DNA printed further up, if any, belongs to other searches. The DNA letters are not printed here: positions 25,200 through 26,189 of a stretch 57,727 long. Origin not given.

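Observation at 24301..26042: P-loop ABC/SMC-type ATPase + DUF4276/TOPRIM-like partner: candidate uncharacterised two-gene defence module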

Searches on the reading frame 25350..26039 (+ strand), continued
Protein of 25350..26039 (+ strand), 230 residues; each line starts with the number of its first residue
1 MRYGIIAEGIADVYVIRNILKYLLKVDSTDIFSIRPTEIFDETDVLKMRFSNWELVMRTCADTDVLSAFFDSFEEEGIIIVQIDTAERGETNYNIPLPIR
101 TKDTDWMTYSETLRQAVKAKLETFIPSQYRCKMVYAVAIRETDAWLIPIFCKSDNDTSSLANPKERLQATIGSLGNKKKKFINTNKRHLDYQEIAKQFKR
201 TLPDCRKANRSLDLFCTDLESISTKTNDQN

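Call 34: find_homologous_proteins(query=A2, max_evalue=0.001)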
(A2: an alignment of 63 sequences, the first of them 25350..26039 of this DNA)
Query A2 (63 sequences) (230 aa, profile of the alignment): 301 proteins with E <= 0.001 among 4599 candidates; the best 120 are listed.
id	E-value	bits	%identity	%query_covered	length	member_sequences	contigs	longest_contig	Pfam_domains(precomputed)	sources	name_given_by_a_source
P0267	2.6e-81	291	40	97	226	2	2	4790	-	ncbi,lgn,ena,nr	ncbi:MAG: hypothetical protein KAI83_07150 [Thiomargarita sp.]|nr:hypothetical protein [Thiomargarit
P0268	6.5e-79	283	38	95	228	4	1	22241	-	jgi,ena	-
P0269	7.8e-79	282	38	97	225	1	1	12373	-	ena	-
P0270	2.0e-78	281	37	98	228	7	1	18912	-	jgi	jgi:hypothetical protein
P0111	2.9e-76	274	36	95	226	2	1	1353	-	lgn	-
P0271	4.0e-76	274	37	95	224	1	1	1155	-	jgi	jgi:hypothetical protein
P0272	3.3e-75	271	33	97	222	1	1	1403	-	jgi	jgi:hypothetical protein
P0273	4.6e-75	270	38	99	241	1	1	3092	-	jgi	-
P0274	5.6e-75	270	34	97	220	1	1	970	-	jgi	jgi:hypothetical protein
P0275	8.7e-75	269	36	97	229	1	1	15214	-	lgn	-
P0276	1.5e-74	269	35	97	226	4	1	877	-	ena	-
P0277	1.8e-74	268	36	97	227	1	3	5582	-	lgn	-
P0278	2.7e-74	268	36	97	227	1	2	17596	-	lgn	-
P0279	6.0e-74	267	35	95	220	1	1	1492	-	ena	-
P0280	1.0e-73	266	32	97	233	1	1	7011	-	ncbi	-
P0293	1.6e-70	255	36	95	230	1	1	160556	-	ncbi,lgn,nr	ncbi:MAG: hypothetical protein EPO40_03445 [Myxococcaceae bacterium]|nr:MAG: hypothetical protein EP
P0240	2.5e-66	242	28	73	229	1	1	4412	-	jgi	jgi:hypothetical protein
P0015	6.4e-63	230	52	96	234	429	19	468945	-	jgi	jgi:transcriptional regulator, tetR family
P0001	6.8e-63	230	100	100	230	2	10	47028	-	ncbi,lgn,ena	-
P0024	2.6e-62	228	52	96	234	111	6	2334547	-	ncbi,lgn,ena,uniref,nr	ncbi:TetR family transcriptional regulator [Bacteroides ndongoniae]|uniref:TetR family transcription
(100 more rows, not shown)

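Call 35: fold_search(model_id=the predicted structure, library=viral)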
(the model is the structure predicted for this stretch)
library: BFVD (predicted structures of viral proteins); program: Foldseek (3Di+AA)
matches with E <= 10: 343; with E <= 0.001: 0
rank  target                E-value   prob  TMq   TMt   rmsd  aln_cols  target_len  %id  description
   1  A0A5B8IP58            1.0e-01  0.28  0.26  0.13  14.9       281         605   12  Uncharacterized protein [Mimiviridae sp. ChoanoV1]
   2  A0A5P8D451            1.8e-01  0.25  0.22  0.23   9.4       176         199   11  (no name in the UniProt tables at hand)
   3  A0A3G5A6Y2            2.1e-01  0.20  0.25  0.10  14.9       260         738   11  Uncharacterized protein (Fragment) [Homavirus sp.]
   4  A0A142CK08            2.2e-01  0.11  0.19  0.18  17.8       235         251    9  (no name in the UniProt tables at hand)
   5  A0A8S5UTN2            2.6e-01  0.21  0.20  0.15  13.9       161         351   15  Uncharacterized protein [Myoviridae sp. ctYA416]
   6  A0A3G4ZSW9            3.5e-01  0.28  0.32  0.17  11.5       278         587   13  Uncharacterized protein [Edafosvirus sp.]
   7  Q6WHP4                3.9e-01  0.23  0.27  0.20  15.2       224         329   10  MoaA/nifB/pqqE family protein [Vibrio phage KVP40 (isolate Vibrio parahaemolyticus/Japan/Matsuzaki/1991)]
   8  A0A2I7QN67            3.9e-01  0.15  0.24  0.14  13.8       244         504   13  (no name in the UniProt tables at hand)
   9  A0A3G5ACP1            4.3e-01  0.23  0.26  0.12  11.9       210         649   11  Dynamin N-terminal domain-containing protein [Satyrvirus sp.]
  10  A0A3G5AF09            4.6e-01  0.09  0.18  0.16  12.8       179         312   11  Spore protein YkvP/CgeB glycosyl transferase-like domain-containing protein [Satyrvirus sp.]
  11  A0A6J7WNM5            4.8e-01  0.10  0.21  0.22  15.7       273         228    8  SGNH_hydrolase domain containing protein [uncultured Caudovirales phage]
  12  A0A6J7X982            5.3e-01  0.13  0.23  0.21  17.6       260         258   10  7-cyano-7-deazaguanine synthase [uncultured Caudovirales phage]
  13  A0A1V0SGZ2            5.6e-01  0.12  0.20  0.22  14.6       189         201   11  Sulfotransferase family protein [Hokovirus HKV1]
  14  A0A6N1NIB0            6.2e-01  0.06  0.18  0.16  18.1       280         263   11  Uncharacterized protein [Tupanvirus deep ocean]
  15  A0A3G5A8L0            6.5e-01  0.13  0.24  0.12  11.3       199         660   12  Dynamin family GTPase [Hyperionvirus sp.]
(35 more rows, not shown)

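Call 37: search_protein_families(library=pfam, proteins=[P0238, P0239, P0240, P0247, P0251, P0253, P0254, P0257, P0262, P0264], max_evalue=0.1)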
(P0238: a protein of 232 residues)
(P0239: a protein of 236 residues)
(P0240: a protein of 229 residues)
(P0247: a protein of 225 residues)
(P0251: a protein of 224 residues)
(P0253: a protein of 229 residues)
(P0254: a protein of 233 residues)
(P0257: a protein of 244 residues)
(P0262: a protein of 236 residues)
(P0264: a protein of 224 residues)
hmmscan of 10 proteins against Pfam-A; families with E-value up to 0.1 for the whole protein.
P0238 (232 aa): 0 families

P0239 (236 aa): 0 families

P0240 (229 aa): 0 families

P0247 (225 aa): 0 families

P0251 (224 aa): 2 families
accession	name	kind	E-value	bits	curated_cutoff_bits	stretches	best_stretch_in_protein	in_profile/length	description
PF14103.11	DUF4276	-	0.008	16.9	30.2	1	11-146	1-109/192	Domain of unknown function (DUF4276)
PF24299.1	DUF7483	-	0.017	14.7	27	1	50-123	91-161/330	Domain of unknown function (DUF7483)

P0253 (229 aa): 0 families

P0254 (233 aa): 0 families

P0257 (244 aa): 1 family
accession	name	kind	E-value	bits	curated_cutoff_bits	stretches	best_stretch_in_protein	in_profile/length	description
PF18908.5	DUF5663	-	0.062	14.3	23.7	0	117-159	40-82/84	Protein of unknown function (DUF5663)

P0262 (236 aa): 2 families
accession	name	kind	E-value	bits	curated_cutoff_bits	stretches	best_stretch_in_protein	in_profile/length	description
PF14103.11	DUF4276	-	2.5e-06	28.3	30.2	1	15-209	1-176/192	Domain of unknown function (DUF4276)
PF06920.19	DHR-2_Lobe_A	-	0.022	15.6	26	1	129-176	106-151/154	DHR-2, Lobe A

P0264 (224 aa): 1 family
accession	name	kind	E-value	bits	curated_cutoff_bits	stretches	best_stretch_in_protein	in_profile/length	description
PF14103.11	DUF4276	-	0.02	15.6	30.2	1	9-157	2-115/192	Domain of unknown function (DUF4276)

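Call 39: find_encoding_contigs(protein=P0015, flank=10000, max_places=4)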
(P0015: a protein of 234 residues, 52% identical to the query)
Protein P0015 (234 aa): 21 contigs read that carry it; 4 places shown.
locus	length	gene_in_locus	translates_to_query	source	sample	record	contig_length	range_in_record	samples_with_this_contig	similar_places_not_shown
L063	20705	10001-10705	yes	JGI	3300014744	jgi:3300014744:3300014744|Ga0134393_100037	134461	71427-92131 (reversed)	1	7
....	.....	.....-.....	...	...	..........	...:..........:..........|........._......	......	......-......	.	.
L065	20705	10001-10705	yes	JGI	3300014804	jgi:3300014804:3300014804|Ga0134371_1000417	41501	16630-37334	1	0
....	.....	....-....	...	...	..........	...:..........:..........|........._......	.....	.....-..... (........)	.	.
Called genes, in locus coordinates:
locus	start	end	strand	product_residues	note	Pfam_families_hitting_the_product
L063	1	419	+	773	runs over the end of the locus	PF12704:MacB_PCD (weak), PF02687:FtsX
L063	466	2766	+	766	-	PF12704:MacB_PCD, PF02687:FtsX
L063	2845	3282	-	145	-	-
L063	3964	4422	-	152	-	PF01381:HTH_3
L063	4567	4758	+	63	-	-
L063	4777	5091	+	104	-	-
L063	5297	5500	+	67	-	-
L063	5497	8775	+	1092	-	PF01807:Zn_ribbon_DnaG, PF08275:DNAG_N, PF13155:Toprim_2 (weak)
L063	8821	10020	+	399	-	PF02463:SMC_N, PF13175:AAA_15, PF13476:AAA_23, PF13304:AAA_21 (weak), PF13175:AAA_15 (weak), PF13304:AAA_21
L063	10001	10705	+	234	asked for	-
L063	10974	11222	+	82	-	-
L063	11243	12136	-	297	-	PF13280:WYL (faint)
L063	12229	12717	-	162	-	PF06908:YpsA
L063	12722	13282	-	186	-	-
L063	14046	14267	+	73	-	PF12728:HTH_17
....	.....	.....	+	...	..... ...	-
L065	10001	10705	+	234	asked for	-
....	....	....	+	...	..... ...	-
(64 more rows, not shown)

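Call 40: find_encoding_contigs(protein=P0066, flank=10000, max_places=2)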
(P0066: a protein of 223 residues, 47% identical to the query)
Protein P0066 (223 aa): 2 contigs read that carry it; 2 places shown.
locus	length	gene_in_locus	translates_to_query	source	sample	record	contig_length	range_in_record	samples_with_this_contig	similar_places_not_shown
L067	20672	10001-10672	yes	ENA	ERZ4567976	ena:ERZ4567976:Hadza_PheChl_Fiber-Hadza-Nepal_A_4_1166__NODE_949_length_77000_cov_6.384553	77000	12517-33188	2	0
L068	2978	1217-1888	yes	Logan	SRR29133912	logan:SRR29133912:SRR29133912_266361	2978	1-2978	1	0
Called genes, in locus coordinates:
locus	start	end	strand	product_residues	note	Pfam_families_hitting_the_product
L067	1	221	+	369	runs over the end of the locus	PF04230:PS_pyruv_trans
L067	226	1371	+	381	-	PF13439:Glyco_transf_4 (weak), PF00534:Glycos_transf_1, PF13692:Glyco_trans_1_4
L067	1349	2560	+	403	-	-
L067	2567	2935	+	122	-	PF00132:Hexapep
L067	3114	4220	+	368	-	PF14307:Glyco_tran_WbsX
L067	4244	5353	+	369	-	PF13439:Glyco_transf_4, PF13579:Glyco_trans_4_4 (weak), PF00534:Glycos_transf_1, PF13692:Glyco_trans_1_4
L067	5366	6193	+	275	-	PF00535:Glycos_transf_2, PF13641:Glyco_tranf_2_3, PF13632:Glyco_trans_2_3 (weak)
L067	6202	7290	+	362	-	PF04230:PS_pyruv_trans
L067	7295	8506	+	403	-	PF12838:Fer4_7 (weak), PF13183:Fer4_8 (faint), PF13187:Fer4_9 (weak), PF04432:FrhB_FdhB_C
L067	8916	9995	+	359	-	PF00005:ABC_tran (faint), PF02463:SMC_N, PF13175:AAA_15, PF13476:AAA_23, PF13304:AAA_21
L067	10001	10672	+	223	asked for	-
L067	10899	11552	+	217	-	PF02397:Bac_transf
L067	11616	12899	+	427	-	PF01041:DegT_DnrJ_EryC1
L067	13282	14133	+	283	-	PF01634:HisG, PF08029:HisG_C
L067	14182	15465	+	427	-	PF00815:Histidinol_dh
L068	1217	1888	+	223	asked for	-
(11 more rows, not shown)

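Call 41: find_encoding_contigs(protein=P0009, flank=10000, max_places=2)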
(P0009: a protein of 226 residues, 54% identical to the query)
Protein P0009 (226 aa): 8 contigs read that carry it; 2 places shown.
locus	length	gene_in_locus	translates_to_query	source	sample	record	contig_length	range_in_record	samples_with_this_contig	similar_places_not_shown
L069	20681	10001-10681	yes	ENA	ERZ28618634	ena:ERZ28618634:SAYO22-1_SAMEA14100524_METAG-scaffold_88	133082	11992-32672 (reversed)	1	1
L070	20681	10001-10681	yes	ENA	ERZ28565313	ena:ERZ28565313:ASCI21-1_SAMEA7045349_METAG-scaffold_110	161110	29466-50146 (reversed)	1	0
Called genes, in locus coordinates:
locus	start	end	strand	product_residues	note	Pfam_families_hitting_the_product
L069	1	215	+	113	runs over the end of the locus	PF06296:RelE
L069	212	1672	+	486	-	PF00474:SSF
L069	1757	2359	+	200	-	PF13181:TPR_8 (faint), PF13428:TPR_14 (faint), PF13431:TPR_17 (faint), PF21033:RMD1-3 (faint), PF00515:TPR_1 (weak), PF07719:TPR_2 (weak), PF13371:TPR_9 (weak), PF13432:TPR_16 (weak), +1 more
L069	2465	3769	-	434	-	PF03553:Na_H_antiporter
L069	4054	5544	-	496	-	PF08666:SAF, PF04295:GD_AH_second, PF20629:GD_AH_C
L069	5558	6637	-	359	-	PF00356:LacI, PF00532:Peripla_BP_1 (weak), PF13407:Peripla_BP_4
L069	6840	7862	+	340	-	PF00294:PfkB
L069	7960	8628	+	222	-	PF01081:Aldolase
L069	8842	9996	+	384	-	PF02463:SMC_N, PF13175:AAA_15, PF13476:AAA_23, PF13304:AAA_21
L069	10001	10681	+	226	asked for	-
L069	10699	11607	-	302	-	PF03547:Mem_trans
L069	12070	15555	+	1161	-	PF00133:tRNA-synt_1, PF09334:tRNA-synt_1g (faint), PF08264:Anticodon_1, PF19302:DUF5915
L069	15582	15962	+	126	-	PF01258:zf-dskA_traR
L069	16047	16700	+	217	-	PF01252:Peptidase_A8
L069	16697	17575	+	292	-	PF14129:DUF4296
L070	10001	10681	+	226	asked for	-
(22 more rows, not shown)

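Call 47: find_homologous_proteins(query=A3, max_evalue=0.001)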
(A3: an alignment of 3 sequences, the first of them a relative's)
Query A3 (3 sequences) (236 aa, profile of the alignment): 1662 proteins with E <= 0.001 among 6800 candidates; the best 120 are listed.
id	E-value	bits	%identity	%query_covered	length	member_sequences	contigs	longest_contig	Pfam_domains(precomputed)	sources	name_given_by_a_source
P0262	1.3e-110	386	100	100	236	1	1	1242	PF14103.12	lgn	-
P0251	2.4e-108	379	43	90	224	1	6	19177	-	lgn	-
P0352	3.7e-103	362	43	90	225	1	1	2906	-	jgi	jgi:hypothetical protein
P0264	1.0e-98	347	36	90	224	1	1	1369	-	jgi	jgi:hypothetical protein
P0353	2.5e-96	339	38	90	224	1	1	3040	-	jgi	jgi:hypothetical protein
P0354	2.5e-93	330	41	90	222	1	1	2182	-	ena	-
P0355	1.1e-91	324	41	90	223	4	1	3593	-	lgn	-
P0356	4.1e-87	309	33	90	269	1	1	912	-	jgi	jgi:hypothetical protein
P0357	1.9e-85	304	37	90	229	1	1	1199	-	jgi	jgi:hypothetical protein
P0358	3.3e-77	277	38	90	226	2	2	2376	-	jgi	jgi:hypothetical protein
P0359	1.7e-72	261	41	91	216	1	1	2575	-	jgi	jgi:hypothetical protein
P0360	5.0e-72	260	45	90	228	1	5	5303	-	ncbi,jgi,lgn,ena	-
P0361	5.2e-71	257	45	91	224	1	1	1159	-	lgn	-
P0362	8.6e-71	256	44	91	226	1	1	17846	-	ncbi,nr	ncbi:MAG: phage tail protein [bacterium]|nr:phage tail protein [bacterium]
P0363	3.3e-70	254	41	91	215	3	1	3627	-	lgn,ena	-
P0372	6.6e-69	250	42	91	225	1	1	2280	PF14103.12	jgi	jgi:hypothetical protein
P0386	1.2e-67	246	45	90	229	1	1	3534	PF14103.12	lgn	-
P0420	1.4e-65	239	42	92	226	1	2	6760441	-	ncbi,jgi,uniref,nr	ncbi:phage tail protein [Kamptonema animale CS-326]|jgi:hypothetical protein|uniref:phage tail prote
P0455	6.9e-64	233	40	91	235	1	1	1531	PF14103.12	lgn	-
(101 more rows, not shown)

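Call 51: search_protein_families(library=padloc, alignment_id=A4, max_evalue=0.00001)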
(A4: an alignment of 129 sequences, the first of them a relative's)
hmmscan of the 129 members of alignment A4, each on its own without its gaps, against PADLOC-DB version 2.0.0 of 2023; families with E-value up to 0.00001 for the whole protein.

A. member 1, L013:3624-4715:+ (364 aa): 0 families

B. families by the number of members that match (of 129 scanned): 209 families (the first 25 are shown)
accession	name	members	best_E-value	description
PDLC04140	mad8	5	1.5e-18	mads_8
PDLC04135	mad3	3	5.2e-56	mads_3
PDLC04232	IetA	3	8.3e-30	-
PDLC04134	mad2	3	5.6e-23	mads_2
PDLC02980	AriA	3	5.8e-17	-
PDLC00915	TRIP13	3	5.8e-12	TRIP13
PDLC03227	MTase_II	2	6.1e-109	Type II methyltransferase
PDLC03338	MTase_II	2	1e-54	Type II methyltransferase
PDLC04606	PDC-M37B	2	8.3e-47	-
PDLC02196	IetA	2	3.6e-42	-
PDLC04605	PDC-M37B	2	1.3e-38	-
PDLC03838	DolB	2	2e-32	-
PDLC02914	ATPase-Toprim_I-B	2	3.2e-17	-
PDLC03267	MTase_II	2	2.5e-16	Type II methyltransferase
PDLC04164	AriA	2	9.3e-14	-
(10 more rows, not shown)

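Call 52: search_protein_families(library=pfam, alignment_id=A4, max_evalue=0.00001)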
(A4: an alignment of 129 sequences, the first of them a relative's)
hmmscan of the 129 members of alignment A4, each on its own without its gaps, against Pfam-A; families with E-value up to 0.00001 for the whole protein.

A. member 1, L013:3624-4715:+ (364 aa): 4 families
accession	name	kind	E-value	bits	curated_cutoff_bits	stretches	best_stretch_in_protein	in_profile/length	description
PF07610.17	DUF1573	-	9.1e-53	176.8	26.1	1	24-122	1-98/98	Protein of unknown function (DUF1573)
PF22544.2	HYDIN_VesB_CFA65-like_Ig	-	6.6e-30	103.7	25.5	2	22-121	1-100/100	HYDIN/CFA65/VesB-like, Ig-like domain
PF22073.2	Cep192_D4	-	2.3e-06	28.2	35.5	0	140-185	4-50/112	Cep192 domain 4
PF15780.11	ASH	-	3.4e-06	27.6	27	0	18-112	8-95/98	Abnormal spindle-like microcephaly-assoc'd, ASPM-SPD-2-Hydin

B. families by the number of members that match (of 129 scanned): 160 families (the first 25 are shown)
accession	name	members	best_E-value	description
PF13201.12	PCMD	7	3.7e-76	Putative carbohydrate metabolism domain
PF20720.3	nSTAND3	3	1.6e-48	Novel STAND NTPase 3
PF00004.35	AAA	3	8e-48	ATPase family associated with various cellular activities (AAA)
PF13173.12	AAA_14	3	5.4e-35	AAA domain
PF13944.12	Calycin_like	3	1.2e-29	Calycin-like beta-barrel domain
PF13620.12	CarboxypepD_reg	3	1.9e-19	Carboxypeptidase regulatory-like domain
PF13715.12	CarbopepD_reg_2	3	2e-17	CarboxypepD_reg-like domain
PF13401.12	AAA_22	3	1.4e-13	AAA domain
PF16410.10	DUF5018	3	1.6e-12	Domain of unknown function (DUF5018)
PF13481.12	AAA_25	3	2.2e-08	AAA domain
PF03796.21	DnaB_C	2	3.3e-108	DnaB-like helicase C terminal domain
PF07724.20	AAA_2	2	8.6e-71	AAA domain (Cdc48 subfamily)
PF00005.33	ABC_tran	2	2e-52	ABC transporter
PF14907.12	NTP_transf_5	2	2.9e-42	Uncharacterised nucleotidyltransferase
PF13568.12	OMP_b-brl_2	2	4.2e-34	Outer membrane protein beta-barrel domain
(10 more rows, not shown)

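Call 59: search_dna_similar(query=window:25350-26039:+, collection=plasmids, mode=protein, max_evalue=0.001, max_rows=15)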
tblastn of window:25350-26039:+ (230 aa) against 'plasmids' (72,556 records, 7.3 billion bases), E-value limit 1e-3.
Records with a match: 4; places in all: 4; records where one place covers at least 80% of the query: 4.
Best place of each record, by identity: <60% 4.
By first word of the organism name: Acinetobacter 3; Azospirillum 1.
By predicted mobility (MOB-suite, as given by PLSDB): mobilizable 4.
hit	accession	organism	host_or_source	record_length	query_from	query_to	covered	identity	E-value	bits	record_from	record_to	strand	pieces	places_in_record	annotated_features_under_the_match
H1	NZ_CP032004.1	Acinetobacter haemolyticus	Homo sapiens,Blood culture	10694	1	225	98%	27.4%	4e-6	54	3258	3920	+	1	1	hypothetical protein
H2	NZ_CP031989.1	Acinetobacter haemolyticus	Homo sapiens,Blood culture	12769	1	225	98%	27.4%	4e-6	54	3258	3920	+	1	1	hypothetical protein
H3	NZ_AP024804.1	Acinetobacter baumannii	Homo sapiens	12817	1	225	98%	25.8%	7e-6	54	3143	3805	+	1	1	hypothetical protein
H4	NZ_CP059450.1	Azospirillum brasilense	Prokaryotes,soil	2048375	3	219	94%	23.1%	1e-8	62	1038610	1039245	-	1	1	none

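Call 60: search_dna_similar(query=window:25350-26039:+, collection=phages, mode=protein, max_evalue=0.001, max_rows=15)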
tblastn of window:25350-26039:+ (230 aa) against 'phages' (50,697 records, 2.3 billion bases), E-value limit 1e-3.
No match.
